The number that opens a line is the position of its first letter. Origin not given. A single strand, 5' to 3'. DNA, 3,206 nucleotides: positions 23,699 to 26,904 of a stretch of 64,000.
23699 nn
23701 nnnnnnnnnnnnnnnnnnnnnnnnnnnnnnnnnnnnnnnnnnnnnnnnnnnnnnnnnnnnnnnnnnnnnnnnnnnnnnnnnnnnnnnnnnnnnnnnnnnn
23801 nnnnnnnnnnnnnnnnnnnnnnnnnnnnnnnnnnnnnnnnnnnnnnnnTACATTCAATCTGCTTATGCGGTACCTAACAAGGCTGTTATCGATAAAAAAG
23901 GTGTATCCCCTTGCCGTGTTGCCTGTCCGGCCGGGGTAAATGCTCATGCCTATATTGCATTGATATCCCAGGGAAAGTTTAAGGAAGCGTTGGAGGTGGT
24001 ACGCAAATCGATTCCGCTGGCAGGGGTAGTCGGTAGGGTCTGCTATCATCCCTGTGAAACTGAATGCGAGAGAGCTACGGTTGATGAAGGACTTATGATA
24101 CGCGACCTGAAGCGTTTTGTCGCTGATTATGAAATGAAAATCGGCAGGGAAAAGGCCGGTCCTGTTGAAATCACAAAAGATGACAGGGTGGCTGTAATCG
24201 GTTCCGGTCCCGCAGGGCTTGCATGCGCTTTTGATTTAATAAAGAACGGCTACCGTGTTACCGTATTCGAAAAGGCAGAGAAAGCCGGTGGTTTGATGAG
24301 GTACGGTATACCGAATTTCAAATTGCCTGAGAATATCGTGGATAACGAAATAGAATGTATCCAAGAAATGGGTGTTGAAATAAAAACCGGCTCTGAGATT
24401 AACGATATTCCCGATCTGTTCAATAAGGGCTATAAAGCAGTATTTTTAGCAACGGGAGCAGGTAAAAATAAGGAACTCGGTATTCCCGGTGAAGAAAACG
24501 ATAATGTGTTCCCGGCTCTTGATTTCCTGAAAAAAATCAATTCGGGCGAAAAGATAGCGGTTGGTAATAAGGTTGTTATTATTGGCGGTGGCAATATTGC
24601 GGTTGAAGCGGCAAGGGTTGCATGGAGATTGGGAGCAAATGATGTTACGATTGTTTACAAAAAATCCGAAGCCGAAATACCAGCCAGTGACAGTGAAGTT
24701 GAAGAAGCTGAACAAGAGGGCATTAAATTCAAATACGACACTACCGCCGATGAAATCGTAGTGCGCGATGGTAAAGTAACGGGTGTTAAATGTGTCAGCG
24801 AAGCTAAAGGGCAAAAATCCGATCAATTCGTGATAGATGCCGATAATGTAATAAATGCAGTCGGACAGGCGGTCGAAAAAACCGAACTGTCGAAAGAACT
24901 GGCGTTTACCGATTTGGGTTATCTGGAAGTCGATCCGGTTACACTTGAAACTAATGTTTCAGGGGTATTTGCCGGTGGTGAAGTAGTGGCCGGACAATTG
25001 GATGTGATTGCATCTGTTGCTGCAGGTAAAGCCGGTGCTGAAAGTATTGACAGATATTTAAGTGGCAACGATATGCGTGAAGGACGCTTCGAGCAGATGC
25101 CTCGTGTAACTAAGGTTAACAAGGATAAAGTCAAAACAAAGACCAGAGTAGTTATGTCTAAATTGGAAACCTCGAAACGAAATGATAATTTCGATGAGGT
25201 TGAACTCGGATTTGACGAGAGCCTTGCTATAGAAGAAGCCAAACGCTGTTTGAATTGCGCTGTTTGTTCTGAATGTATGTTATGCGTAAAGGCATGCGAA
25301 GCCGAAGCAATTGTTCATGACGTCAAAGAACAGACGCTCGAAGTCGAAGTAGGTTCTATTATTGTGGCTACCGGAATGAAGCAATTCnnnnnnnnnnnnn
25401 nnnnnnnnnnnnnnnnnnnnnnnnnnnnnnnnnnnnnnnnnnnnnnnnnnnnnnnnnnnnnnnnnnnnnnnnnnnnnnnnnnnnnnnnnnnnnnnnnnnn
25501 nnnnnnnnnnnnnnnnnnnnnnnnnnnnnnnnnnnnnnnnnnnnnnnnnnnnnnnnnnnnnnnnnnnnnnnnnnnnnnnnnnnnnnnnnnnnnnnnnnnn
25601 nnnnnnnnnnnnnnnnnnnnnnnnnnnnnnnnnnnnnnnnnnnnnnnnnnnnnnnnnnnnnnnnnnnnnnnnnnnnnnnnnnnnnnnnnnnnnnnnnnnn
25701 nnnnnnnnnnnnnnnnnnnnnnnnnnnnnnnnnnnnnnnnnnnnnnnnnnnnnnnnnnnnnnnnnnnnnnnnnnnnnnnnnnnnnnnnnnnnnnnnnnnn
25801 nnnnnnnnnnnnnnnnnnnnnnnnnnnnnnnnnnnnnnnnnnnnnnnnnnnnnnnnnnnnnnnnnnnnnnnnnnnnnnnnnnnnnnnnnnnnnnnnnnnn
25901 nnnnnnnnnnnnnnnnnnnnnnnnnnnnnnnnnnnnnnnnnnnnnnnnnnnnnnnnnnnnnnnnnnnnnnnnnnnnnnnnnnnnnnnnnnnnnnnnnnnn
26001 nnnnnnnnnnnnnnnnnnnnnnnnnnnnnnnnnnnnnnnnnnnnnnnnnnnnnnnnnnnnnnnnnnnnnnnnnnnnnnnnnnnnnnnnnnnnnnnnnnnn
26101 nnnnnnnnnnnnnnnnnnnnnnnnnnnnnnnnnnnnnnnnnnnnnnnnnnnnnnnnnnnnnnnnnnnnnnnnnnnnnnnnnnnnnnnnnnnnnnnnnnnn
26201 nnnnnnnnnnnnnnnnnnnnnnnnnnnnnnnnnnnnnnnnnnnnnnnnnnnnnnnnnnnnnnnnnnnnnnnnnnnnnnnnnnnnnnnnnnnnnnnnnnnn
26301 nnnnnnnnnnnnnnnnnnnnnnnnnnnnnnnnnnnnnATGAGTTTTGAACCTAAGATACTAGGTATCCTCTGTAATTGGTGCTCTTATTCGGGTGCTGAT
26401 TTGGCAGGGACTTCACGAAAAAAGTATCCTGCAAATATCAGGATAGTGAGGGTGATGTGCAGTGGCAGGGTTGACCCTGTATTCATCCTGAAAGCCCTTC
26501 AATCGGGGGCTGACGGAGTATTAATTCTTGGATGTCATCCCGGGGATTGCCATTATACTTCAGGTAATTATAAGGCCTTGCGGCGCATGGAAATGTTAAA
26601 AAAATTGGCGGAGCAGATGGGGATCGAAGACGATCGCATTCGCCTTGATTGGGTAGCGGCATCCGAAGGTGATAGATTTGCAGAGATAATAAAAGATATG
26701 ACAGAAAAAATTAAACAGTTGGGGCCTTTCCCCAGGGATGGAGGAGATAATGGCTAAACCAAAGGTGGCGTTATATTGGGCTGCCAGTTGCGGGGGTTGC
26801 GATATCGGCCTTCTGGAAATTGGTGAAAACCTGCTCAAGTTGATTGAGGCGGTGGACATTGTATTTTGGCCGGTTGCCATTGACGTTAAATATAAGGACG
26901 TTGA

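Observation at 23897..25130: HdrA interrupted by a complete GltD/NfnB-like NAD(P)H module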

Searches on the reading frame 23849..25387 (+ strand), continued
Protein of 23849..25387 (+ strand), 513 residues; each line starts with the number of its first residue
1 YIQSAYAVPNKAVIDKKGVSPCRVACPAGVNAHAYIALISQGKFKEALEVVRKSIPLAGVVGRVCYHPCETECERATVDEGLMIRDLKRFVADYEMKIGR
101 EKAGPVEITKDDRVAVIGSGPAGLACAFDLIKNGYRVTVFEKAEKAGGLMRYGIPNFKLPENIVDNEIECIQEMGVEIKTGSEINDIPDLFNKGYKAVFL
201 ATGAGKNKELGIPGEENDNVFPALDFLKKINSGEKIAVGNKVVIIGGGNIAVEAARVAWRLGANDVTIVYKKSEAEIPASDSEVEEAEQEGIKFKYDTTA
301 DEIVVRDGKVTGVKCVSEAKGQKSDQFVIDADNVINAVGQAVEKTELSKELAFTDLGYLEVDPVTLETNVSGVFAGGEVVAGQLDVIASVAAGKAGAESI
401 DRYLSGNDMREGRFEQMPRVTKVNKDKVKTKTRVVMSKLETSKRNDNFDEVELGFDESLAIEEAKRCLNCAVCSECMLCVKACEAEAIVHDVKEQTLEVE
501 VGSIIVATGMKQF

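Call 34: search_solved_structures(query=window:23849-25387:+, max_evalue=1e-30, show_alignments=4)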
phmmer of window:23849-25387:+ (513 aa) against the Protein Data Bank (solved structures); distinct sequences matched with E-value up to 1e-30: 12.
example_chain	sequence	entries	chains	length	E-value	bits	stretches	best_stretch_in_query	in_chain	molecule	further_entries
9bov_A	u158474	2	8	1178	7.4e-105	355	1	20-477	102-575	Molybdopterin oxidoreductase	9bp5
9n5u_A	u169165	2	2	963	3.2e-98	333.1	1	19-407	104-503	NfnA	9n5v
8oh5_C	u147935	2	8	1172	7.1e-87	295.7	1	20-478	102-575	Formate dehydrogenase-O, major subunit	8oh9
4ylf_B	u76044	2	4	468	8.8e-75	255.8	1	20-407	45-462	Dihydropyrimidine dehydrogenase subunit A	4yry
5vj7_A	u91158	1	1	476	1.7e-66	228.5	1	20-406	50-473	Oxidoreductase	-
5jca_L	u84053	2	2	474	4.3e-65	223.9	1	20-405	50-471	NADH-dependent Ferredoxin:NADP Oxidoreductase (NfnI) subunit alpha | NADH-dependent Ferredoxin:NADP Oxidoreductase subunit alpha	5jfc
6s6s_G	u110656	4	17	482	5.1e-52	180.8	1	18-405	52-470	Glutamate synthase [NADPH] small chain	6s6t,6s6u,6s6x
2vdc_G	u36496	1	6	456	9.1e-52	179.9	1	17-405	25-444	GLUTAMATE SYNTHASE [NADPH] SMALL CHAIN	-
7mfm_I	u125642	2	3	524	8.5e-44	153.7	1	32-337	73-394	Glutamate synthase (NADPH) small chain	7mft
7m31_A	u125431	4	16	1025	2.6e-38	135.6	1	20-405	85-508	Dihydropyrimidine dehydrogenase [NADP(+)]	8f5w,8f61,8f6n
1gt8_A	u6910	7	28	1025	2.6e-38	135.6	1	20-405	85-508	DIHYDROPYRIMIDINE DEHYDROGENASE | Dihydropyrimidine dehydrogenase [NADP(+)]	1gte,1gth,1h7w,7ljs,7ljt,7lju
1h7x_A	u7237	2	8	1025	2.6e-38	135.6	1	20-405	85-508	DIHYDROPYRIMIDINE DEHYDROGENASE | Dihydropyrimidine dehydrogenase [NADP(+)]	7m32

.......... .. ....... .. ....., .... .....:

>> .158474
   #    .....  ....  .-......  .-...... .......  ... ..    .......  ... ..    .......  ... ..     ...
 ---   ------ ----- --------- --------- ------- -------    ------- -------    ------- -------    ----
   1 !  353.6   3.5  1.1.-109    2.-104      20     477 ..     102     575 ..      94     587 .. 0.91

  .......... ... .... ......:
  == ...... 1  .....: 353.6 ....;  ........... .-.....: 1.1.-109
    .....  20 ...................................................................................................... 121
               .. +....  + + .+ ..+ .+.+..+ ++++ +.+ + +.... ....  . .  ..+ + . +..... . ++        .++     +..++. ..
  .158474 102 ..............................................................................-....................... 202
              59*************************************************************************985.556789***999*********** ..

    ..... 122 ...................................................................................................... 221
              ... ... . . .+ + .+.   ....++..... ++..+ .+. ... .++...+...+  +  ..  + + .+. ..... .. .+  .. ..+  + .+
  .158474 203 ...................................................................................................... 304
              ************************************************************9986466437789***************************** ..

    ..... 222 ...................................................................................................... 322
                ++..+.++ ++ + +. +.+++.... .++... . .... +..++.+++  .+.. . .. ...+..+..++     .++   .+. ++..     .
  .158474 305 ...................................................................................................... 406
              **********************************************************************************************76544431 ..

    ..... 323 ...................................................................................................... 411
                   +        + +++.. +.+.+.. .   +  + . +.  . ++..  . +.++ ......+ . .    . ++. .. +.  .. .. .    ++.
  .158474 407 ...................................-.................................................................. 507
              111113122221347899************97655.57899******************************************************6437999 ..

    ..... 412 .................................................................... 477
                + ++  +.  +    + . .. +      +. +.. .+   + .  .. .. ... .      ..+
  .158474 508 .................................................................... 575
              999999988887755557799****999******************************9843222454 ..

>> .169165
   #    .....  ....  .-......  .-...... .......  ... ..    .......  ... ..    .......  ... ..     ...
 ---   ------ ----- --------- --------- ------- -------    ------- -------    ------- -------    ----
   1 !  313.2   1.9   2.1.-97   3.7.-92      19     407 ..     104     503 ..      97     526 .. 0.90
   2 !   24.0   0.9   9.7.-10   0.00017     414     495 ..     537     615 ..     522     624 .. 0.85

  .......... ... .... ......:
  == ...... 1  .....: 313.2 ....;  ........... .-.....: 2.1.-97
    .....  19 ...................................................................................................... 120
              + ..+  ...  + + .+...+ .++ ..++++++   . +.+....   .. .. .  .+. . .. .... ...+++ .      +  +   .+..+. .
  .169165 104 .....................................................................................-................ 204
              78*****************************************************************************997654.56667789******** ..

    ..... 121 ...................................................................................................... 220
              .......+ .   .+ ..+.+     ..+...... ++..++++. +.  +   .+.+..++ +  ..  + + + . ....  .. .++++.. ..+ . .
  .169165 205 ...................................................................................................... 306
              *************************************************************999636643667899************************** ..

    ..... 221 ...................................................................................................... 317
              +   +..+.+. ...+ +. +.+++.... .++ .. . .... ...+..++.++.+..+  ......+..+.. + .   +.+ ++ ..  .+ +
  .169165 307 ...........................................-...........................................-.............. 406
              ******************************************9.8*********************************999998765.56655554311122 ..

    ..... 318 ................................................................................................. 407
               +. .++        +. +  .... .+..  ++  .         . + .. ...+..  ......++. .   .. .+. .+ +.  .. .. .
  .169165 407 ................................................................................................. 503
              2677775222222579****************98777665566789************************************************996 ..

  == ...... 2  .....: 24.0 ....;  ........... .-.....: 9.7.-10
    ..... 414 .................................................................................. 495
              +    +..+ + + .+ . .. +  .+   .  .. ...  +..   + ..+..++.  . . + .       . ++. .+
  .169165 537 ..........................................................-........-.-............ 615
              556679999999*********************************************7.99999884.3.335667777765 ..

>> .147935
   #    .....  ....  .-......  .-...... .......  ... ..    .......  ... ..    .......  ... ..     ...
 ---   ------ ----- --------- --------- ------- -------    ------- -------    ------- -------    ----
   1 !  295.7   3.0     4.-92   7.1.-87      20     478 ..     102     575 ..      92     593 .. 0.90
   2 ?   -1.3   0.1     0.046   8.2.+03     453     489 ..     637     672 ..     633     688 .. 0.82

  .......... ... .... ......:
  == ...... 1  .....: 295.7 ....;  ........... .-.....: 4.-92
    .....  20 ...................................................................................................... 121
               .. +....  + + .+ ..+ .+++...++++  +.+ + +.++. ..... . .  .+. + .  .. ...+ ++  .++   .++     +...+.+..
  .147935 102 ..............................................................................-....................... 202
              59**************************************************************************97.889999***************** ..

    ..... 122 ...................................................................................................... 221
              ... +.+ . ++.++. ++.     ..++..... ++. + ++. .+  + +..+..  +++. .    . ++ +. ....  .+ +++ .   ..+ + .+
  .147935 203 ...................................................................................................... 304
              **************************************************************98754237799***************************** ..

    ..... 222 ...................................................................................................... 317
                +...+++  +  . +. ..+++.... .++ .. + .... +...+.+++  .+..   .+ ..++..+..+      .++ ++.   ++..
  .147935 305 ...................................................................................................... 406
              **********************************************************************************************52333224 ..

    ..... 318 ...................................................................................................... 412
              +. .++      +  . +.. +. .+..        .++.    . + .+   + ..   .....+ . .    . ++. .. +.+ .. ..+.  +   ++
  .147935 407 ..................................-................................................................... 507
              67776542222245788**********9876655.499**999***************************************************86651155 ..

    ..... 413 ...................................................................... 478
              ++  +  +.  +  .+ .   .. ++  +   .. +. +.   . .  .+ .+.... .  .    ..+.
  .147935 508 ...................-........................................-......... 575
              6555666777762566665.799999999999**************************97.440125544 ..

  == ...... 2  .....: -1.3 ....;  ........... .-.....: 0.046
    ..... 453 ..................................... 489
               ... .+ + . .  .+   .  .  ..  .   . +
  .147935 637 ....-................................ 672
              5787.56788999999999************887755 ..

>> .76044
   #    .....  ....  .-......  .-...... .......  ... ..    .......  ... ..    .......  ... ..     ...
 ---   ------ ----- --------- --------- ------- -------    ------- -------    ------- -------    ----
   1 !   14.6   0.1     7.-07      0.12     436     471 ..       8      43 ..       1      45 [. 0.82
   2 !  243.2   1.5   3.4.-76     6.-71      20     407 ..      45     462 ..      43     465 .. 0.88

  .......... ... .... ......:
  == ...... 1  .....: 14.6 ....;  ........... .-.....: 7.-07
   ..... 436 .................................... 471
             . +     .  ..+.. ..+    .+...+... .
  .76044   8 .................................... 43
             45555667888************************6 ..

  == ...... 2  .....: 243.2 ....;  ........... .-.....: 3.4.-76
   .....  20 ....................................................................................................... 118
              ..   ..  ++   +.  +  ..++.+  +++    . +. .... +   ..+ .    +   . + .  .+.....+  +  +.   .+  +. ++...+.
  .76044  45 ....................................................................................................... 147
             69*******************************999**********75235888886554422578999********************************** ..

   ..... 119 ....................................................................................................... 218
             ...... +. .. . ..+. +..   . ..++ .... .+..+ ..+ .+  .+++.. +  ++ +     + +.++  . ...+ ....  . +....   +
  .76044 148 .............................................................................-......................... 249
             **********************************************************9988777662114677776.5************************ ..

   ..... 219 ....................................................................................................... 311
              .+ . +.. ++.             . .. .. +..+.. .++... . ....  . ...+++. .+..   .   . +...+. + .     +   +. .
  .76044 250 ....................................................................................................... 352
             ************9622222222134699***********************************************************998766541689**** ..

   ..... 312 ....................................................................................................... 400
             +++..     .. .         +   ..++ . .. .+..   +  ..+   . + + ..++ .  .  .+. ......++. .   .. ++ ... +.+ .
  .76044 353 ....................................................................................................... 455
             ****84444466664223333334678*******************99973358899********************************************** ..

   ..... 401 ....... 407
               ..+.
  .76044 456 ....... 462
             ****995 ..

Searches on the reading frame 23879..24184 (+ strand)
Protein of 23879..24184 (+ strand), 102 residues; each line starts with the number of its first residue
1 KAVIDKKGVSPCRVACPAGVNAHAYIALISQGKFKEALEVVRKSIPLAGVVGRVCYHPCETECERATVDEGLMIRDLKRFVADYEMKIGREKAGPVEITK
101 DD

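Call 71: search_protein_families(library=pfam, proteins=[window:23879-24184:+], max_evalue=1)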
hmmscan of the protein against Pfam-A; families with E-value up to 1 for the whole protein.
window:23879-24184:+ (102 aa): 1 family
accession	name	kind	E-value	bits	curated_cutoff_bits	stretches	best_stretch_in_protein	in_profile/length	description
PF14691.11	Fer4_20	-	1.5e-17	63.9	25.8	1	10-87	30-110/113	Dihydroprymidine dehydrogenase domain II, 4Fe-4S cluster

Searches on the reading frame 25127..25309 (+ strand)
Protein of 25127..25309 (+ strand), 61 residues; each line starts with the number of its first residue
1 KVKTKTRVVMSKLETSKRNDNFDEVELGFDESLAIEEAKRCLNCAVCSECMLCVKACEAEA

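Call 71: search_protein_families(library=pfam, proteins=[window:25127-25309:+], max_evalue=1)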
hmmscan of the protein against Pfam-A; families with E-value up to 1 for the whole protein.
window:25127-25309:+ (61 aa): 5 families
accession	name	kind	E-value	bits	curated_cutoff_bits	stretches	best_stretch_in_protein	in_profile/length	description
PF14691.11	Fer4_20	-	1.2e-05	25.5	25.8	1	18-58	1-37/113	Dihydroprymidine dehydrogenase domain II, 4Fe-4S cluster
PF13187.11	Fer4_9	-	0.05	14.1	27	1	25-59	34-49/52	4Fe-4S dicluster domain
PF12800.12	Fer4_4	-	0.08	13.8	24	1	46-58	3-15/17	4Fe-4S binding domain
PF12798.12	Fer4_3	-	0.28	12.6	27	0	47-58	1-12/15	4Fe-4S binding domain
PF12797.12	Fer4_2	-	0.77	10.3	24.5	0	41-57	4-20/22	4Fe-4S binding domain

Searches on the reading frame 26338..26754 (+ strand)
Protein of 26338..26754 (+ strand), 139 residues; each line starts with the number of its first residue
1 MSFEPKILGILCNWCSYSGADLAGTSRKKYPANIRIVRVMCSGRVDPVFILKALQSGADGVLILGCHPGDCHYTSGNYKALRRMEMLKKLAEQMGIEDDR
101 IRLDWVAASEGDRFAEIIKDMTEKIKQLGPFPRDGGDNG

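Call 5: search_protein_families(library=pfam, proteins=[window:26338-26754:+], max_evalue=0.01)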
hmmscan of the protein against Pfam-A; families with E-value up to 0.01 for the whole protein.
window:26338-26754:+ (139 aa): 1 family
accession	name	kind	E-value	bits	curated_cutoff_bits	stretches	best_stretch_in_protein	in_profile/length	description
PF02662.21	FlpD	-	3.1e-57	192.3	22.3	1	7-129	1-123/123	Methyl-viologen-reducing hydrogenase, delta subunit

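Call 6: search_protein_families(library=ncbifam, proteins=[window:26338-26754:+], max_evalue=0.001)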
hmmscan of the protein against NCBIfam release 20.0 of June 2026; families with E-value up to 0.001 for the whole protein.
window:26338-26754:+ (139 aa): 4 families
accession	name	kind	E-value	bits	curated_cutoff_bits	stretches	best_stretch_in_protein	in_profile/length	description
NF040770.1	hetero_SS_HdrA2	exception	1.3e-55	188.9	1100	1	4-130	647-773/777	CoB-CoM heterodisulfide reductase HdrA2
NF045873.1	F420_non_VhuD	exception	2.6e-41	140.8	215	1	4-132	1-129/132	F420-non-reducing hydrogenase iron-sulfur subunit VhuD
NF041891.1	hdrA_Methbact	equivalog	7.5e-14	50.9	1300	1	6-127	645-760/762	ferredoxin:CoB-CoM heterodisulfide reductase subunit HdrA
NF041778.1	hetero_SS_HdrA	equivalog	2.4e-05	22.4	1400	1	7-89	656-738/771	ferredoxin:CoB-CoM heterodisulfide reductase subunit HdrA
